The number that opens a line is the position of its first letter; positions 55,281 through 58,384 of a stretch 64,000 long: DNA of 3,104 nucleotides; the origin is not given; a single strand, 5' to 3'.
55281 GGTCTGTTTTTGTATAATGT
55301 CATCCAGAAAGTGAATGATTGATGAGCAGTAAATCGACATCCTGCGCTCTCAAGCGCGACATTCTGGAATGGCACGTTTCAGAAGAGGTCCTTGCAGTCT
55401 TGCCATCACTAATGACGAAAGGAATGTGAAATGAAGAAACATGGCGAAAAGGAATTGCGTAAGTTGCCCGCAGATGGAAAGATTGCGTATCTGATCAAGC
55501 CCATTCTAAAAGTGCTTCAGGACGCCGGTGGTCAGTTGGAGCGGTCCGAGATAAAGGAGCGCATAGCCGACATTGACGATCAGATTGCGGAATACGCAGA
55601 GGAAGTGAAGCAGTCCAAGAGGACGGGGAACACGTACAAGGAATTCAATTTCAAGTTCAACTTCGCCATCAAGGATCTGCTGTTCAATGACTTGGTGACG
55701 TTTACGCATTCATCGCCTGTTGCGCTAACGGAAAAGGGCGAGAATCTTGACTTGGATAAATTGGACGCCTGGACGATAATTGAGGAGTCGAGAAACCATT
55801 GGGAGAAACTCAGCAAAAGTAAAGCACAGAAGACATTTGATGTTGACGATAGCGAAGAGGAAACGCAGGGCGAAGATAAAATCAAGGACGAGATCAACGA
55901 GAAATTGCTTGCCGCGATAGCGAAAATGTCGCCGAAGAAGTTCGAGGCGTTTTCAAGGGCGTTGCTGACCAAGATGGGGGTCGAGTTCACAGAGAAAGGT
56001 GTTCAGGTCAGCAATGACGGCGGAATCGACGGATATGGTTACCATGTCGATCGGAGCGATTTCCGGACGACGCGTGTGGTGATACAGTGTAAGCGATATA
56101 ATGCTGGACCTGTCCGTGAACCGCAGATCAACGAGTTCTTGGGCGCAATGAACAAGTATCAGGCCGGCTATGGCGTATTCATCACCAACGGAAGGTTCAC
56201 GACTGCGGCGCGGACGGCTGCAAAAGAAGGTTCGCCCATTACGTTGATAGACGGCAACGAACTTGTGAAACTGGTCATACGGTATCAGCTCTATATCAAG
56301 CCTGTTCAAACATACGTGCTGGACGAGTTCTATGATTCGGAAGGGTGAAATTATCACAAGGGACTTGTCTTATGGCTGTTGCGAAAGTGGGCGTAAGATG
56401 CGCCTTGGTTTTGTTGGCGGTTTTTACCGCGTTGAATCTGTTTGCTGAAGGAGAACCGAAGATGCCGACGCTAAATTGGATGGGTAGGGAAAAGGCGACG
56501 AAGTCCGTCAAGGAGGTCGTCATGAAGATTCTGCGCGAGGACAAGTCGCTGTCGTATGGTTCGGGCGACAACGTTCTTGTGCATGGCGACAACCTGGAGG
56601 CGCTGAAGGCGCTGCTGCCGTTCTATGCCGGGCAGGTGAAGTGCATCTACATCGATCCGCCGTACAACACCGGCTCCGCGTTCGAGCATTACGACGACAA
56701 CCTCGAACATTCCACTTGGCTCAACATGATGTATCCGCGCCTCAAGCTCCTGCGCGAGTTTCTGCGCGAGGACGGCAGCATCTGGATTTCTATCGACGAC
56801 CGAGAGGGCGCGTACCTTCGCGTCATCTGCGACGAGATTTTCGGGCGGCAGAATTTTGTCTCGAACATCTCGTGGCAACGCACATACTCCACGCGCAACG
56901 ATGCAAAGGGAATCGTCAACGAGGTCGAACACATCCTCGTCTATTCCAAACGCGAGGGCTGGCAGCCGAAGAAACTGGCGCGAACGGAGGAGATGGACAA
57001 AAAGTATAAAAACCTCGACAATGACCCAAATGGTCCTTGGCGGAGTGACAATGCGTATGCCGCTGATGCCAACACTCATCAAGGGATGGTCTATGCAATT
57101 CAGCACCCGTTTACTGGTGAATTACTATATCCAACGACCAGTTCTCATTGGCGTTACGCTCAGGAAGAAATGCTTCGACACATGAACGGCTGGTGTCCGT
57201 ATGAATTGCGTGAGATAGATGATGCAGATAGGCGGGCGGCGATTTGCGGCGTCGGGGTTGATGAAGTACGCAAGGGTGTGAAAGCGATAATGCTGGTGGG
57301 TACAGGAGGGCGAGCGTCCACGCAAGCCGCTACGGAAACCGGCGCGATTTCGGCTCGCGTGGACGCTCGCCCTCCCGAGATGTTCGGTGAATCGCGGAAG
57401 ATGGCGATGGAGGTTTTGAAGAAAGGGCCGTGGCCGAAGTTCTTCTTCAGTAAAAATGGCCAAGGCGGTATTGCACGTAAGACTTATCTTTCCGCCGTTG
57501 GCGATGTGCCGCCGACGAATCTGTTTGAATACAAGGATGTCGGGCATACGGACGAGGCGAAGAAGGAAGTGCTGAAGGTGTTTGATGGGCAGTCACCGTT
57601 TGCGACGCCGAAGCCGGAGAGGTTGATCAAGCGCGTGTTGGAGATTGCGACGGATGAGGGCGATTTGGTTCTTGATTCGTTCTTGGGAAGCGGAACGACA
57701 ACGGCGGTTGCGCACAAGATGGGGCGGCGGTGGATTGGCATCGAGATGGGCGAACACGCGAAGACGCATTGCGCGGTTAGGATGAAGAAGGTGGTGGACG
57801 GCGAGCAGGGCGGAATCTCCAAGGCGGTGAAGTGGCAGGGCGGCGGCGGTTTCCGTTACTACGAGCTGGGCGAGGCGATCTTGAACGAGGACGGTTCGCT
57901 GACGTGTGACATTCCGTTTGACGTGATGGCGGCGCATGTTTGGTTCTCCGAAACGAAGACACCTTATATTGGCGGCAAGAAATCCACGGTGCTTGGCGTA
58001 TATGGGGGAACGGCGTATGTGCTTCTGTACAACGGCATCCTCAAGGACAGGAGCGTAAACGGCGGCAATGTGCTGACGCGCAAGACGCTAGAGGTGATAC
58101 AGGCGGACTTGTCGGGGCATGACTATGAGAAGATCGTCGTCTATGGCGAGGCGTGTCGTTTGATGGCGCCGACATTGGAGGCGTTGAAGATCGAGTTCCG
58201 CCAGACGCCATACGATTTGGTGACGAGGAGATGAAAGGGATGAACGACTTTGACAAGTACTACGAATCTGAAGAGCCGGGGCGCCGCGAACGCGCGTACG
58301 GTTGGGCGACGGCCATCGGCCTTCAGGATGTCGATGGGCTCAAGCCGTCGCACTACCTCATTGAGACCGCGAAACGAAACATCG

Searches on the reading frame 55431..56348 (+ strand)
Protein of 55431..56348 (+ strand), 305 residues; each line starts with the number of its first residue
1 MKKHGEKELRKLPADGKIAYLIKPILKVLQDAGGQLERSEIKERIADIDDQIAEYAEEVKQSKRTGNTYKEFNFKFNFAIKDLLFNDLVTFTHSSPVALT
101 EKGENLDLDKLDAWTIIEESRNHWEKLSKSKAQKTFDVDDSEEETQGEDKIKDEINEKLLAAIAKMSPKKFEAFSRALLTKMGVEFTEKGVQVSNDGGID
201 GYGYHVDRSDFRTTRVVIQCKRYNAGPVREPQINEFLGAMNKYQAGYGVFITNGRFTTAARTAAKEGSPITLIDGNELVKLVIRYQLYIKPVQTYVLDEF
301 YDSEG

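Call 86: search_protein_families(library=pfam, proteins=[window:55431-56348:+], max_evalue=0.0001)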
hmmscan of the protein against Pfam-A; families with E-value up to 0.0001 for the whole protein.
window:55431-56348:+ (305 aa): 4 families
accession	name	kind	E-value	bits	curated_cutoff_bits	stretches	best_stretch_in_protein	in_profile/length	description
PF04471.18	Mrr_cat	-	6.5e-31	107.3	21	1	163-281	1-114/115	Restriction endonuclease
PF22722.2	NA-iREase1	-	8.1e-14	51.9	27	1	171-279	1-105/106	NACHT-associated inactive Restriction Endonuclease 1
PF14338.12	Mrr_N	-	3.6e-10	40.3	29.5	1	21-106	4-84/87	Mrr N-terminal domain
PF13156.12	Mrr_cat_2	-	8.9e-05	22.8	22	0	194-287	27-119/127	Restriction endonuclease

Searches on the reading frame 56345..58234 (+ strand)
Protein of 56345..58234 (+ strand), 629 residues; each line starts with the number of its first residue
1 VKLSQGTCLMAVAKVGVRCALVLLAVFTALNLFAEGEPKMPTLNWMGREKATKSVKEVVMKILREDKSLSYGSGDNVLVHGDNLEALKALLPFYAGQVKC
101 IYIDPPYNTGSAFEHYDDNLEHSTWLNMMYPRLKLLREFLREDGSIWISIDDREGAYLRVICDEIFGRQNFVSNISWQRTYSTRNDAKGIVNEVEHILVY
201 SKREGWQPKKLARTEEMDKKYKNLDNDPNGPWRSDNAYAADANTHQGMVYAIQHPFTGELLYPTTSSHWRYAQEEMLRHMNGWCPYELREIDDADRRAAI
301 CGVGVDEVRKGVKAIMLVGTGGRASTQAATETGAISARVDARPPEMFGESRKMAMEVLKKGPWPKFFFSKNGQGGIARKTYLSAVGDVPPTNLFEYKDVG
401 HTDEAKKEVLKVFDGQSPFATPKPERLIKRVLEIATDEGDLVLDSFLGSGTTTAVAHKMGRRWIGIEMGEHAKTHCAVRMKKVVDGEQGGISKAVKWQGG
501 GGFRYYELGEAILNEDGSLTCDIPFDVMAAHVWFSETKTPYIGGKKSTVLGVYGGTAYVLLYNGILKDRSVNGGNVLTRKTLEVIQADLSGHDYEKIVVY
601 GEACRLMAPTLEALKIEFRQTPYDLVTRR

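Call 86: search_protein_families(library=pfam, proteins=[window:56345-58234:+], max_evalue=0.0001)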
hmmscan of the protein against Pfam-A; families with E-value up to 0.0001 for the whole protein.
window:56345-58234:+ (629 aa): 1 family
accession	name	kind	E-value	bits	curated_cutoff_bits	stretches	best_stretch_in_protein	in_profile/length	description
PF01555.25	N6_N4_Mtase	-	1.3e-48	166.4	26.7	2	98-234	1-141/221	DNA methylase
